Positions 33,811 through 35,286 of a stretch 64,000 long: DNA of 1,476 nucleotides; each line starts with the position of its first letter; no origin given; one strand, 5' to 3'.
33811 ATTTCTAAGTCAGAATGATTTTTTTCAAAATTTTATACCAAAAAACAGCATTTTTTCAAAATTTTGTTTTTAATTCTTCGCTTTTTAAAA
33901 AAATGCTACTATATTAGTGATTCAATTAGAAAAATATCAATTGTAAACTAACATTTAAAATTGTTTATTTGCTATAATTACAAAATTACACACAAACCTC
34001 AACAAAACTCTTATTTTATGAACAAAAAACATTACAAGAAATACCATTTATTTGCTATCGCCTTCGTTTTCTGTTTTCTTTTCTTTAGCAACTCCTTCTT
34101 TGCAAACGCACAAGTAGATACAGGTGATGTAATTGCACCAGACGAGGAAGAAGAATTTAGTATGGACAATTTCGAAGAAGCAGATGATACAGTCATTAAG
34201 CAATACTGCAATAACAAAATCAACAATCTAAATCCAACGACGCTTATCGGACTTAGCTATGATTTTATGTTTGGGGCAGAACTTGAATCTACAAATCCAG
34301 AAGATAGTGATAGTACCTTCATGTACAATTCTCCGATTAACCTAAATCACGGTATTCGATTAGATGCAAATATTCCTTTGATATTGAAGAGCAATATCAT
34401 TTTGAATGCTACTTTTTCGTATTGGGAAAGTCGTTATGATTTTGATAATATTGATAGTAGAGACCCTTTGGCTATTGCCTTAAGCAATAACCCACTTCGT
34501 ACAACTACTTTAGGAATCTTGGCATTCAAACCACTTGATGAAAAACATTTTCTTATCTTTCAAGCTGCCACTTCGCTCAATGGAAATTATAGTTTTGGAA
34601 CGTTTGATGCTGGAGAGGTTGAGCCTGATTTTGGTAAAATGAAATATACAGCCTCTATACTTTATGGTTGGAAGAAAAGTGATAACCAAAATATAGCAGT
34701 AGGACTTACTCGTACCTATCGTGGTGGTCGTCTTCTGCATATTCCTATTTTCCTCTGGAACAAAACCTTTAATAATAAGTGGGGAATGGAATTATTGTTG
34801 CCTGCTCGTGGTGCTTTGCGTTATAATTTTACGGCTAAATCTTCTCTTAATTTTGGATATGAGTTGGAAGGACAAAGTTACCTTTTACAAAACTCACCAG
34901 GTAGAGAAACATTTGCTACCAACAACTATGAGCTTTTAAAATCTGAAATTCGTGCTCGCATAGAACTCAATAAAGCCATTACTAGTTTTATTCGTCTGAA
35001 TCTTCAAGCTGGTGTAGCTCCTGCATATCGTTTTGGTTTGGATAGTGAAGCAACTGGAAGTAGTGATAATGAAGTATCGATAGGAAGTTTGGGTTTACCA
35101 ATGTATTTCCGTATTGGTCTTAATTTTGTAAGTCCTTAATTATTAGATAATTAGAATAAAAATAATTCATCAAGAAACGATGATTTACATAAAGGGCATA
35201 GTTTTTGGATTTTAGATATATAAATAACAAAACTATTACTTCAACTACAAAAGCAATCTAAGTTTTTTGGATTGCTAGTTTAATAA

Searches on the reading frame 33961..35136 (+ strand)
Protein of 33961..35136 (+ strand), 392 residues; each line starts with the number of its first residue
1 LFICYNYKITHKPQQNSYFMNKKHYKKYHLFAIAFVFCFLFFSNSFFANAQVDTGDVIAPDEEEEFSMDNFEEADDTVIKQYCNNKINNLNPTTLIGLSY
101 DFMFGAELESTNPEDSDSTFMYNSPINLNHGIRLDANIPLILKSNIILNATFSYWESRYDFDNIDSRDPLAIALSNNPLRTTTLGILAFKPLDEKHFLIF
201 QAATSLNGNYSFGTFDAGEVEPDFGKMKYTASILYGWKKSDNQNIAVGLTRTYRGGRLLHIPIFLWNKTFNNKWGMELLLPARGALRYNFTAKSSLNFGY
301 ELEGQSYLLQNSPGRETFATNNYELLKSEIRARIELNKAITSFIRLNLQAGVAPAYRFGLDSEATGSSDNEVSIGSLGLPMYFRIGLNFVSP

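Call 57: search_protein_families(library=pfam, proteins=[window:33961-35136:+], max_evalue=0.001)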
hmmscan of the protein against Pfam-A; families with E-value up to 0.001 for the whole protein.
window:33961-35136:+ (392 aa): 1 family
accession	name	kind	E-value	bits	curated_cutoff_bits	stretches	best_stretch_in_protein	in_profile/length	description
PF19783.5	DUF6268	-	6.3e-07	29.1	22.8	1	132-388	36-277/279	Domain of unknown function (DUF6268)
